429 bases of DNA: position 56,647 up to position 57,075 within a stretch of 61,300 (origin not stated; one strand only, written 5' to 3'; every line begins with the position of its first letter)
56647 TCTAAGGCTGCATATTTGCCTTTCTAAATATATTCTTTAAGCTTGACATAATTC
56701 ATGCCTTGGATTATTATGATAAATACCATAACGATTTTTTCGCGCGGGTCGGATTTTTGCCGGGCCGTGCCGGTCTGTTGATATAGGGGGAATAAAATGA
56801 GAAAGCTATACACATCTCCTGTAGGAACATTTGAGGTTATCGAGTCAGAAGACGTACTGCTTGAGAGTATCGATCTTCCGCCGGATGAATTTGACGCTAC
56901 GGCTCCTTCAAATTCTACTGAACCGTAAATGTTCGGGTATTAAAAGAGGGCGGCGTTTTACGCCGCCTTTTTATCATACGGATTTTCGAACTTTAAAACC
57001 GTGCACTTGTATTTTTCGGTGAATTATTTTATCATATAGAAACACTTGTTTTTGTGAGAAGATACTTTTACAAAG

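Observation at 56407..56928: Two paralogous, unannotated acidic micro-proteins (36 and 43 aa)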

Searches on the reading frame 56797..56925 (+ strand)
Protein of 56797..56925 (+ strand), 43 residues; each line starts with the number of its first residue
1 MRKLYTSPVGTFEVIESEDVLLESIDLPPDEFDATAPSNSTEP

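Call 3: search_protein_families(library=ncbifam, proteins=[window:56797-56925:+], max_evalue=1)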
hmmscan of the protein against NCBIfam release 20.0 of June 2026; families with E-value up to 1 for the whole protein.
seq(43 aa): 0 families

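Call 4: search_protein_families(library=pfam, proteins=[window:56797-56925:+], max_evalue=1)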
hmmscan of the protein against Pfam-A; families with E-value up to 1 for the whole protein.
seq(43 aa): 1 family
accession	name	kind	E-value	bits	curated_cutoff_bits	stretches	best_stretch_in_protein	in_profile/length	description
PF02870.21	Methyltransf_1N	-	0.011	16.6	21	1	3-22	4-23/71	6-O-methylguanine DNA methyltransferase, ribonuclease-like domain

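Call 5: find_homologous_proteins(query=window:56797-56925:+, max_evalue=10)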
Query seq(43 aa) (43 aa): 1 proteins with E <= 10 among 1 candidates.
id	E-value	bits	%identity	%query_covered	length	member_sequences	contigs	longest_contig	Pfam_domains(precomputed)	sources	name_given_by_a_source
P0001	8.3e-20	85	100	100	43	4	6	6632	-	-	-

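Call 11: find_encoding_contigs(protein=P0001, flank=10000, max_places=10)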
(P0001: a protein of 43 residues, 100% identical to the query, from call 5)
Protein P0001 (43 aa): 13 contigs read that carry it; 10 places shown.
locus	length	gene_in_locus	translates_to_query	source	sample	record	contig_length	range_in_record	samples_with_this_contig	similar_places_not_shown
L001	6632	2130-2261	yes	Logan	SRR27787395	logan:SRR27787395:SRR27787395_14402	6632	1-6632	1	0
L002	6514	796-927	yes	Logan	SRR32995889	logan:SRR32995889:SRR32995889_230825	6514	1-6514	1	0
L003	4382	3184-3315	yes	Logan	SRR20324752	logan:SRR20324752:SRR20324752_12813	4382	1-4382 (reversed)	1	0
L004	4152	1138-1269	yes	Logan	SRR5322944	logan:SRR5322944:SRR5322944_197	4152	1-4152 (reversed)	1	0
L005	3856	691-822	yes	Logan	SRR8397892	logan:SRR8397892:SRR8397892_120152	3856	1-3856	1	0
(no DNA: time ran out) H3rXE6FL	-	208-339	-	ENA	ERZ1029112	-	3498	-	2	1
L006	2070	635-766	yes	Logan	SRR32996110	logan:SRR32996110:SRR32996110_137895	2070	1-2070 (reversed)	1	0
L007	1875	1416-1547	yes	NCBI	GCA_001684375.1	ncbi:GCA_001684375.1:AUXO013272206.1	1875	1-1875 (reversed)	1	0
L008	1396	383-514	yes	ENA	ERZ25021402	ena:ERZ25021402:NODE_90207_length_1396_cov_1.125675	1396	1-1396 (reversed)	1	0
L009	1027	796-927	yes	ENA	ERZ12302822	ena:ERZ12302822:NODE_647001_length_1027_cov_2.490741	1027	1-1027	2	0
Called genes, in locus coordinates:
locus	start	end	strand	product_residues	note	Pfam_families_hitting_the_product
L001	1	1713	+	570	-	?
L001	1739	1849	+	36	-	-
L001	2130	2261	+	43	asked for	-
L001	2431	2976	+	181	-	-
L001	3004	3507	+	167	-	-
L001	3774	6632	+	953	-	?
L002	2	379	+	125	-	?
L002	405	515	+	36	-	-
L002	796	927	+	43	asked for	-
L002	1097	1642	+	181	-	-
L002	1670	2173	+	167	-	-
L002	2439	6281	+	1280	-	PF04563:RNA_pol_Rpb2_1, PF04561:RNA_pol_Rpb2_2, PF04565:RNA_pol_Rpb2_3, PF10385:RNA_pol_Rpb2_45, PF00562:RNA_pol_Rpb2_6, PF04560:RNA_pol_Rpb2_7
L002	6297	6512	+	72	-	?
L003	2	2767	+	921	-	?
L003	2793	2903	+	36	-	-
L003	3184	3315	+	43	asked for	-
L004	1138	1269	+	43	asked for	-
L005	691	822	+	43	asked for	-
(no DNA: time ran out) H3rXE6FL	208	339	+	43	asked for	-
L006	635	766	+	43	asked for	-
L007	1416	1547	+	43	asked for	-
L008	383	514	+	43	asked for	-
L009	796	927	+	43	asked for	-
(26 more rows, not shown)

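Call 14: find_homologous_proteins(query=A2, max_evalue=10)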
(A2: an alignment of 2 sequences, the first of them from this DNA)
Query A2 (2 sequences) (43 aa, profile of the alignment): 2 proteins with E <= 10 among 2 candidates.
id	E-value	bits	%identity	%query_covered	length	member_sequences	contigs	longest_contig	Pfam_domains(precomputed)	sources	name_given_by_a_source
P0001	6.2e-24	101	100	100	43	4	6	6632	-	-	-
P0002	1.2e-19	87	43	77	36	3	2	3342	-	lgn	-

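Call 24: search_protein_representatives(alignment_id=A2)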
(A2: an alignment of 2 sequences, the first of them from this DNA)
Query: 2 sequences, 45 profile positions. Proteins with E-value up to 0.001 (for the whole library): 8; up to 1e-10: 2; up to 1e-30: 0. The best 8 are listed.
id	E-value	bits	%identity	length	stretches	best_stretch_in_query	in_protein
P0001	2.0e-24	100.9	-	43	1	1-45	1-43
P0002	3.8e-20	87.2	-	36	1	1-35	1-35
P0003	3.2e-10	55.4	-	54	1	1-41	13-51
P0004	4.3e-07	45.3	-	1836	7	8-29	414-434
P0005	5.1e-06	41.9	-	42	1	4-45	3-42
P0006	1.2e-04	37.6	-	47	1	1-34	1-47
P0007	4.2e-04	35.8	-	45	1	3-38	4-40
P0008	8.2e-04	34.8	-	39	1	1-41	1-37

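Call 28: find_homologous_proteins(query=A3, max_evalue=10)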
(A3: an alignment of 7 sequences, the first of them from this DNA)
Query A3 (7 sequences) (43 aa, profile of the alignment): 17 proteins with E <= 10 among 51 candidates.
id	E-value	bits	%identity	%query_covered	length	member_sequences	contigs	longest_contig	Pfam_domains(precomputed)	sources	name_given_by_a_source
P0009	6.6e-17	79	55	93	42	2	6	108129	-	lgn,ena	-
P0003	1.5e-16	77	55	93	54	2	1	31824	-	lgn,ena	-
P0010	3.0e-16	77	55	93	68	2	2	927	-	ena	-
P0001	4.7e-16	76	100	100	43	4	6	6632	-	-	-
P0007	8.2e-16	75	44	91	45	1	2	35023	-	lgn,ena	-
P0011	6.8e-15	72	58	100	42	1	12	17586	-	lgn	-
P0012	8.9e-15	72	58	93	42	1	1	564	-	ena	-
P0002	4.0e-14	70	43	77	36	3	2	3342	-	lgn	-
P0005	7.1e-14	69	51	95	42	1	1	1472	-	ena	-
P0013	1.9e-13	68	58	93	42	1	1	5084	-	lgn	-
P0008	4.2e-13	66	47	77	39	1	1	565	-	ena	-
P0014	6.6e-12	63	56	100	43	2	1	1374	-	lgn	-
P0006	1.4e-10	58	40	74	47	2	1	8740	-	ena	-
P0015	3.4e-10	57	46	77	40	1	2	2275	-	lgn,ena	-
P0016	4.1e-10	57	62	95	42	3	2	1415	-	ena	-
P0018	3.8e-3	35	33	84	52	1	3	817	-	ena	-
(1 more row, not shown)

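Call 30: find_encoding_contigs(protein=P0009, flank=10000, max_places=3)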
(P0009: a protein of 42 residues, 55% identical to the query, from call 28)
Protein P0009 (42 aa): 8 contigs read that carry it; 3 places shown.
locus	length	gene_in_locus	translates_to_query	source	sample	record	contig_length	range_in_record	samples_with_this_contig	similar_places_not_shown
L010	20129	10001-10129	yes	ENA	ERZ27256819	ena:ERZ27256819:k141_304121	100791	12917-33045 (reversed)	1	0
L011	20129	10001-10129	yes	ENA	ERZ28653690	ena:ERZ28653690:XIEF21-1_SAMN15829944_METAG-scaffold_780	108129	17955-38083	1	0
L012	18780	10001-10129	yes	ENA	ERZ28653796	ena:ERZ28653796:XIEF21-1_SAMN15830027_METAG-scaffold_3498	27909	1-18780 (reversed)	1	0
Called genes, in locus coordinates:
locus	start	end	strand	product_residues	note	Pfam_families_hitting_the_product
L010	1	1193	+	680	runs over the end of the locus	-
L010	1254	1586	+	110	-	PF04060:FeS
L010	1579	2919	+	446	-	PF01546:Peptidase_M20, PF07687:M20_dimer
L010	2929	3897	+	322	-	PF19300:BPD_transp_1_N, PF00528:BPD_transp_1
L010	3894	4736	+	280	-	PF12911:OppC_N (weak), PF00528:BPD_transp_1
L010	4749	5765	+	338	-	PF02463:SMC_N (weak), PF00005:ABC_tran, PF13304:AAA_21 (faint), PF08352:oligo_HPY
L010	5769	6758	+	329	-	PF00005:ABC_tran, PF08352:oligo_HPY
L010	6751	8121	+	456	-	PF01546:Peptidase_M20 (weak)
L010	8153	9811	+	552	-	PF00496:SBP_bac_5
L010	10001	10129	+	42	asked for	-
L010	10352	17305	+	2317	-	PF02368:Big_2, PF13229:Beta_helix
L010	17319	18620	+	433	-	-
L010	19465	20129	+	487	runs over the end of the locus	PF04055:Radical_SAM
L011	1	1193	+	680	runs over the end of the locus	-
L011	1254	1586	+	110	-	PF04060:FeS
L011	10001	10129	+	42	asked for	-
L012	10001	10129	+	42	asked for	-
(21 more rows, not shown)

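Call 31: find_encoding_contigs(protein=P0007, flank=10000, max_places=2)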
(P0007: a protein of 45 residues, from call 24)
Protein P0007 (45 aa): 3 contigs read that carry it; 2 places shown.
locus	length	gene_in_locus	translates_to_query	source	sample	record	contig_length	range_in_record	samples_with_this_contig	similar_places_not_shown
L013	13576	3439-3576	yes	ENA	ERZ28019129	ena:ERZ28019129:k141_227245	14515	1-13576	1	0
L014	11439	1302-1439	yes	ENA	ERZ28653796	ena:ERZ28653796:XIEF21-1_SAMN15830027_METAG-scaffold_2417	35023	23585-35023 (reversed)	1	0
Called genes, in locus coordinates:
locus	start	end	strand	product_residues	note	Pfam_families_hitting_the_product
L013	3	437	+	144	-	?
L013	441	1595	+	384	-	PF02595:Gly_kinase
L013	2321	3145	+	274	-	PF01738:DLH (faint), PF20434:BD-FAE, PF07859:Abhydrolase_3, PF00326:Peptidase_S9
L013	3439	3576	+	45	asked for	-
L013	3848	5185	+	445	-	-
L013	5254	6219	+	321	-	PF00528:BPD_transp_1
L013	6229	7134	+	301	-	PF00528:BPD_transp_1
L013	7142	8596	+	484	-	PF00753:Lactamase_B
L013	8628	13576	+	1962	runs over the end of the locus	?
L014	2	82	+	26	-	?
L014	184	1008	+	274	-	PF01738:DLH (faint), PF20434:BD-FAE, PF07859:Abhydrolase_3, PF00326:Peptidase_S9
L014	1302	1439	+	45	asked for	-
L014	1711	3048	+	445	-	-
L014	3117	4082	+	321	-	PF00528:BPD_transp_1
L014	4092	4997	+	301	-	PF00528:BPD_transp_1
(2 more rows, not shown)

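Call 32: find_encoding_contigs(protein=P0011, flank=10000, max_places=3)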
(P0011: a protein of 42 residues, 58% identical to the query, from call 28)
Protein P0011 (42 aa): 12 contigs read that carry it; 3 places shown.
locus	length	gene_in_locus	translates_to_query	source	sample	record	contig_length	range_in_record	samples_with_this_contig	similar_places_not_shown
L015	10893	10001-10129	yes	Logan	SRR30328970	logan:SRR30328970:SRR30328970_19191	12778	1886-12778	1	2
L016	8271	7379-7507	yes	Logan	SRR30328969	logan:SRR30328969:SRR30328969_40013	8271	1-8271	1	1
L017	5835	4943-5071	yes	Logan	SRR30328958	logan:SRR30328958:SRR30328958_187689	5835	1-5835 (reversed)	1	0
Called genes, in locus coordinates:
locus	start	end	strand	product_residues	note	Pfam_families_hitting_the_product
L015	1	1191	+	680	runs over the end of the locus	-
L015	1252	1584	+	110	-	PF04060:FeS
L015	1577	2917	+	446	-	PF01546:Peptidase_M20, PF07687:M20_dimer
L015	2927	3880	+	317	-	PF19300:BPD_transp_1_N, PF00528:BPD_transp_1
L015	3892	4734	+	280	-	PF12911:OppC_N (weak), PF00528:BPD_transp_1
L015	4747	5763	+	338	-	PF02463:SMC_N (weak), PF00005:ABC_tran, PF13304:AAA_21 (faint), PF08352:oligo_HPY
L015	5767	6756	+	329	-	PF00005:ABC_tran, PF08352:oligo_HPY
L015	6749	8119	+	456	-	PF01546:Peptidase_M20 (weak)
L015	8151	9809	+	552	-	PF00496:SBP_bac_5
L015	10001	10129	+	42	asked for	-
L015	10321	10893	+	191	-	?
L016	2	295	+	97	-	?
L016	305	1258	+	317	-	PF19300:BPD_transp_1_N, PF00528:BPD_transp_1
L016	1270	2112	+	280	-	PF12911:OppC_N (weak), PF00528:BPD_transp_1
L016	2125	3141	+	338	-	PF02463:SMC_N (weak), PF00005:ABC_tran, PF13304:AAA_21 (faint), PF08352:oligo_HPY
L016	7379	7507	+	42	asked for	-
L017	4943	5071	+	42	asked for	-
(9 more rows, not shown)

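Call 33: find_encoding_contigs(protein=P0006, flank=10000, max_places=2)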
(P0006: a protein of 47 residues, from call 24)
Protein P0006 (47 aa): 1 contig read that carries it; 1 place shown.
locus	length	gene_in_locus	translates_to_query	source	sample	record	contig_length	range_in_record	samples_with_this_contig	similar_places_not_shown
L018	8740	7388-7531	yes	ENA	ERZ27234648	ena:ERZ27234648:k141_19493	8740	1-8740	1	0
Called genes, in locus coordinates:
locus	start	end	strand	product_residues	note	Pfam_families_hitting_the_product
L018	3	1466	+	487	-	?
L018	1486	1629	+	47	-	-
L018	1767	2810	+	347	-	PF14397:ATPgrasp_ST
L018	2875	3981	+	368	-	-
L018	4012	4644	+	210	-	PF02585:PIG-L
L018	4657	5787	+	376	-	PF14397:ATPgrasp_ST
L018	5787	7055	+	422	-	PF00535:Glycos_transf_2, PF10111:Glyco_tranf_2_2, PF13641:Glyco_tranf_2_3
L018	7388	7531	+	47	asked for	-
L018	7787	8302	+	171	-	-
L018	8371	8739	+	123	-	?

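Call 39: find_related_loci(query=A5, collection=genome_contigs, flank=10000)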
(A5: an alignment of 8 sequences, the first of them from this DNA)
Query A5 (43 aa) in genome_contigs; peptide patterns used: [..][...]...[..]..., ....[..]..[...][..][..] (x = any residue, [..] = any of these).
160 stretches matched a pattern; 2 encode a relative of the query (tblastn E <= 1e-3); 2 distinct loci.
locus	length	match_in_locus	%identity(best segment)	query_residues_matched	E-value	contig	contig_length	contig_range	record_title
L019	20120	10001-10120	55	1-40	3e-12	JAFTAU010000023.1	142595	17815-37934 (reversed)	MAG: Lachnospiraceae bacterium isolate RGIG3649 Goat_Rumen.Co__c568669, whole genome shotgun sequence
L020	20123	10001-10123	64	3-43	9e-11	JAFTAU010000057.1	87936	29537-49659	MAG: Lachnospiraceae bacterium isolate RGIG3649 Goat_Rumen.Co__c1895218, whole genome shotgun sequence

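Call 43: find_related_loci(query=A5, collection=metagenome_contigs, flank=8000)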
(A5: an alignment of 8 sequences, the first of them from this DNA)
Query A5 (43 aa) in metagenome_contigs; peptide patterns used: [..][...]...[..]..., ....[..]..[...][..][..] (x = any residue, [..] = any of these).
192 stretches matched a pattern, but none encodes a relative of the query by tblastn (E <= 1e-3).

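Call 53: search_protein_families(library=pfam, proteins=[L013:3848-5185:+, L010:17319-18620:+, L020:10159-11838:+, L020:11851-15036:+, L018:2875-3981:+, L018:7787-8302:+], max_evalue=0.01)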
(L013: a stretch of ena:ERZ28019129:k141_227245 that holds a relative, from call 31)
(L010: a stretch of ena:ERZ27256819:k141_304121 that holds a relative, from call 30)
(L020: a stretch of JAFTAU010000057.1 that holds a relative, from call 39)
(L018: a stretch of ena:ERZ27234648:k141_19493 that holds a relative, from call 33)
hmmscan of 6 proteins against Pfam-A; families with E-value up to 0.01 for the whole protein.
L013:3848-5185:+ (445 aa): 0 families

L010:17319-18620:+ (433 aa): 1 family
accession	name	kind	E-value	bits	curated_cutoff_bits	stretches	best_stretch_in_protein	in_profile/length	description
PF05257.22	CHAP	-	0.0063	17.4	26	1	205-253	38-79/81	CHAP domain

L020:10159-11838:+ (559 aa): 2 families
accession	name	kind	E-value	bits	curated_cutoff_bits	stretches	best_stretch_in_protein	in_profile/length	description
PF13306.12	LRR_5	-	5.2e-65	217.5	27.7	3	461-558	11-104/127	BspA type Leucine rich repeat region (6 copies)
PF13855.12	LRR_8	-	1.7e-09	37.7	27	0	304-346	13-56/61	Leucine rich repeat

L020:11851-15036:+ (1062 aa): 0 families

L018:2875-3981:+ (368 aa): 0 families

L018:7787-8302:+ (171 aa): 0 families

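Call 65: predict_structure(alignment_id=A6)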
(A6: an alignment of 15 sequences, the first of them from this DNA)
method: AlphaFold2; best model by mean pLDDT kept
length: 43 residues; sequences in the alignment: 15
mean_pLDDT: 70.9   pTM: 0.17
mean pLDDT of the five models: 70.9, 70.2, 70.2, 69.3, 67.0
residues with pLDDT >= 90: 0; 70-90: 25; 50-70: 17; < 50: 1
segments of 3 or more residues with pLDDT < 50: none
pLDDT, mean of each block of 10 residues (from residue 1): 73 79 72 64 57
secondary structure: DSSP gave nothing for this model
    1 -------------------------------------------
elements in order:

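Call 68: search_protein_families(library=ncbifam, proteins=[L019:19465-20118:+, L013:3848-5185:+, L010:17319-18620:+, L020:6018-6464:+], max_evalue=0.001)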
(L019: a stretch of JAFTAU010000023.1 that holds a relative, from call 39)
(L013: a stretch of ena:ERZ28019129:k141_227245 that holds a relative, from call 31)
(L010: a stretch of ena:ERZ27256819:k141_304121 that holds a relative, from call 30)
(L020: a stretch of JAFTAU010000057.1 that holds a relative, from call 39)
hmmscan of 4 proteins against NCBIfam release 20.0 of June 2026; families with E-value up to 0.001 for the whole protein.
L019:19465-20118:+ (218 aa): 14 families
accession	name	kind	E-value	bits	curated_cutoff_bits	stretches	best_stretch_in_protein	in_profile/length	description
TIGR03994.1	rSAM_HemZ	equivalog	4.6e-39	134.7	321.4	1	76-216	2-132/401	coproporphyrinogen dehydrogenase HemZ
NF006060.0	PRK08207.1-3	equivalog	5.8e-32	111.1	653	1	66-213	59-194/477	coproporphyrinogen III oxidase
NF006064.0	PRK08207.2-2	equivalog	1.5e-26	93.4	504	1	12-213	9-190/465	coproporphyrinogen III oxidase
NF006061.0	PRK08207.1-4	equivalog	5e-24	84.9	702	1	75-211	89-216/501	coproporphyrinogen III oxidase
NF006062.0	PRK08207.1-5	equivalog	9.6e-23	80.7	1007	1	71-215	63-195/476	coproporphyrinogen III oxidase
NF006065.0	PRK08207.2-4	equivalog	5.1e-22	78.5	922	1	70-216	81-217/484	coproporphyrinogen III oxidase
NF006059.0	PRK08207.1-1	equivalog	8.7e-18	64.3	1012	1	85-211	97-214/496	coproporphyrinogen III oxidase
NF006063.0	PRK08207.2-1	equivalog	1e-17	64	1074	1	82-215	117-239/518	coproporphyrinogen III oxidase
NF006066.0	PRK08207.2-5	equivalog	1.4e-15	56.9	1117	1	79-211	110-233/518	coproporphyrinogen III oxidase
TIGR00539.1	hemN_rel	equivalog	1.9e-06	27.2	205.4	1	170-217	2-47/361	radical SAM family heme chaperone HemW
TIGR04107.1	rSAM_HutW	equivalog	3.6e-06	26.1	400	1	168-215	39-84/419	heme anaerobic degradation radical SAM methyltransferase ChuW/HutW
TIGR00538.1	hemN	equivalog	1.1e-05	24.5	324.95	1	164-217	45-97/454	oxygen-independent coproporphyrinogen III oxidase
NF006385.0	PRK08629.1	equivalog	6.3e-05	21.9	355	1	160-213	44-95/439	coproporphyrinogen III oxidase family protein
NF006067.1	PRK08208.1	equivalog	0.0007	18.6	380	0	165-214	32-80/427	STM4012 family radical SAM protein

L013:3848-5185:+ (445 aa): 0 families

L010:17319-18620:+ (433 aa): 0 families

L020:6018-6464:+ (148 aa): 2 families
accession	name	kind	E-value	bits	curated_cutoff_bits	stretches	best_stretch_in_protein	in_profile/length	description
TIGR02228.1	sigpep_I_arch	equivalog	0.00017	21.5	51.85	1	31-103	38-116/158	signal peptidase I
TIGR02227.1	sigpep_I_bact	equivalog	0.00092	19.1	47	0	30-97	26-97/162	signal peptidase I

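Call 69: search_protein_families(library=ncbifam, alignment_id=A6, max_evalue=10)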
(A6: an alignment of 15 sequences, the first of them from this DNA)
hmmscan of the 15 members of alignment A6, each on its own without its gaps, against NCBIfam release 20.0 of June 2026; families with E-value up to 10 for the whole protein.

A. member 1, seq(43 aa): 0 families

B. families by the number of members that match (of 15 scanned): 3 families
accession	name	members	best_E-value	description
NF033400.3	thiazolyl_B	3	0.0087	thiazolylpeptide-type bacteriocin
NF003371.0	PRK04447.1-4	1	0.046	hypothetical protein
TIGR03892.1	thiopep_precurs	1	0.065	thiazolylpeptide-type bacteriocin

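Call 70: search_protein_families(library=padloc, proteins=[window:56797-56925:+], max_evalue=0.1)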
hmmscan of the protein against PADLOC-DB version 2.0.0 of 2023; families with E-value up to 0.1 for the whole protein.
seq(43 aa): 0 families

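Call 75: find_encoding_contigs(protein=P0013, flank=6000, max_places=3)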
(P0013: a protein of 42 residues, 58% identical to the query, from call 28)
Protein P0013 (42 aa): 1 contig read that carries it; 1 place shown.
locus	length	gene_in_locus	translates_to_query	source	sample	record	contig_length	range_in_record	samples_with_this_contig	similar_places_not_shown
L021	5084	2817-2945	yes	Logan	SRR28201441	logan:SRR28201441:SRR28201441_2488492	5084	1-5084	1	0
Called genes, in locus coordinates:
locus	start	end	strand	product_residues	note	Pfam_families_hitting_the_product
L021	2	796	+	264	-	?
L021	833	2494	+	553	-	PF00496:SBP_bac_5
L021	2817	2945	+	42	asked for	-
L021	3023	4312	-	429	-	PF02614:UxaC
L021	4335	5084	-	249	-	?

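Call 76: find_encoding_contigs(protein=P0015, flank=6000, max_places=3)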
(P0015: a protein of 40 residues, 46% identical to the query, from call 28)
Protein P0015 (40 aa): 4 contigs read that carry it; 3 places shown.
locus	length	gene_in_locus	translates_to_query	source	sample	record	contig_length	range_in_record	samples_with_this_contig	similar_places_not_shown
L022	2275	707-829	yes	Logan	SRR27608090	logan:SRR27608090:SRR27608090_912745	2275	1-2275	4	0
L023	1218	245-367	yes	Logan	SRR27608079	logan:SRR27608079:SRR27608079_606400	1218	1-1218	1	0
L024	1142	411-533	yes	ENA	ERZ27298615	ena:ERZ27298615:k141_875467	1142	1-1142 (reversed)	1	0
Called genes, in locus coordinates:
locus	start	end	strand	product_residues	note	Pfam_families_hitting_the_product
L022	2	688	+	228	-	?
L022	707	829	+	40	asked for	-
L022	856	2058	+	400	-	PF03009:GDPD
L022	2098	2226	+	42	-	-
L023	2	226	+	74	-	?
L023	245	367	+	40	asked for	-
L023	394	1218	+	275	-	?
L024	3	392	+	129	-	?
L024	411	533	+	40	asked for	-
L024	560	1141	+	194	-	?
